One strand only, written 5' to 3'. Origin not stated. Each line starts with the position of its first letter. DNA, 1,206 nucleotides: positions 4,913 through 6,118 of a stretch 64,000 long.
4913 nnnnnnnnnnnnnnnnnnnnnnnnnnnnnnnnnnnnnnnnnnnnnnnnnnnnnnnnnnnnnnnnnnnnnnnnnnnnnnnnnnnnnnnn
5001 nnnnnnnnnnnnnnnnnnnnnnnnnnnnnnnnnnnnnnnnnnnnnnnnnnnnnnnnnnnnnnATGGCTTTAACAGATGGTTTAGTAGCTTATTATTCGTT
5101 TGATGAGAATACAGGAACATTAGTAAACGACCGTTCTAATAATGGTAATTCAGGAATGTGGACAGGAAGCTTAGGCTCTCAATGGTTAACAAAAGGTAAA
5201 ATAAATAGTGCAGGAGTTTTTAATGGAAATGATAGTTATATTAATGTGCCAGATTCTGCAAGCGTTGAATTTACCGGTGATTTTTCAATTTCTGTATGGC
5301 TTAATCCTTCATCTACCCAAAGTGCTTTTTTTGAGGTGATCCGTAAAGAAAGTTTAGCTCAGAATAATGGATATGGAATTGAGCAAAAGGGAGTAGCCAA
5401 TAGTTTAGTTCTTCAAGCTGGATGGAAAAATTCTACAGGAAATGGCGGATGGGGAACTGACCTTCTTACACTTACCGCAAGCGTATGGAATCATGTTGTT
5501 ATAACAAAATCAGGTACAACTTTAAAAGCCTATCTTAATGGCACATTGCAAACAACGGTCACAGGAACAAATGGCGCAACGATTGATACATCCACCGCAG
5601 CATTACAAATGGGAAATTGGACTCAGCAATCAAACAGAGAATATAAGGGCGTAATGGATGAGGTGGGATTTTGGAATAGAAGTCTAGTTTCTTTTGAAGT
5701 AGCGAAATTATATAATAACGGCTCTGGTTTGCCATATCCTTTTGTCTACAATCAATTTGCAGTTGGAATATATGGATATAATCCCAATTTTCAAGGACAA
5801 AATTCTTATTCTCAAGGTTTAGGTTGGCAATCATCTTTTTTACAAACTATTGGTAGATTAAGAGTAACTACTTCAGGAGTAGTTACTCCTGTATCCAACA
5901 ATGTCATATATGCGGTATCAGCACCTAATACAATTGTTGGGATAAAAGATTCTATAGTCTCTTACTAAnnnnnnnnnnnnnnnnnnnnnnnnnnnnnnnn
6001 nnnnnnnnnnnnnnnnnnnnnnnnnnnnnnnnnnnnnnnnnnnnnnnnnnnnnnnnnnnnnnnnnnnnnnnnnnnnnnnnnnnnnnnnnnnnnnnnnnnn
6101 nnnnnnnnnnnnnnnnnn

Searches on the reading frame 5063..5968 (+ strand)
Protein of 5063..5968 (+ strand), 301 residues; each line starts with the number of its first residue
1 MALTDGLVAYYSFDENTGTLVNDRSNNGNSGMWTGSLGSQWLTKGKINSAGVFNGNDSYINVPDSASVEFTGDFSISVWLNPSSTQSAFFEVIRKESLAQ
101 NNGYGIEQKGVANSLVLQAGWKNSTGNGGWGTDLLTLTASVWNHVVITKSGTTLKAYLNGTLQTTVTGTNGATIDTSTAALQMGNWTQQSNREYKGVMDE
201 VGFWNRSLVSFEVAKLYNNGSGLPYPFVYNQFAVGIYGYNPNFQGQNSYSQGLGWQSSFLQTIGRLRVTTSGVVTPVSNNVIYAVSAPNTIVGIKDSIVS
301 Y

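Call 16: search_protein_families(library=phrogs, proteins=[window:5063-5968:+], max_evalue=0.001)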
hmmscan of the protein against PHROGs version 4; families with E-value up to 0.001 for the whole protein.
window:5063-5968:+ (301 aa): 8 families
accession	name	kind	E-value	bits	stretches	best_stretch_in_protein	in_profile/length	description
phrog_3545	-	unknown function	9.4e-20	71.3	1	9-205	754-961/1115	-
phrog_18503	-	unknown function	4.3e-12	46.2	1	6-221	503-711/844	-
phrog_24074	-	unknown function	3.5e-10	39.8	1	52-176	461-582/892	-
phrog_14220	-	unknown function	5.7e-08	33.2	1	3-219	3-182/401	-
phrog_13163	-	tail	5.5e-06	25.5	1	57-201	562-697/976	baseplate wedge subunit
phrog_17347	-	unknown function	3.4e-05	24.7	1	3-221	4-209/312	-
phrog_38322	-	unknown function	5e-05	23.4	1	27-201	311-483/506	-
phrog_8174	-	tail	0.00051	20.7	1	121-216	134-221/222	minor tail protein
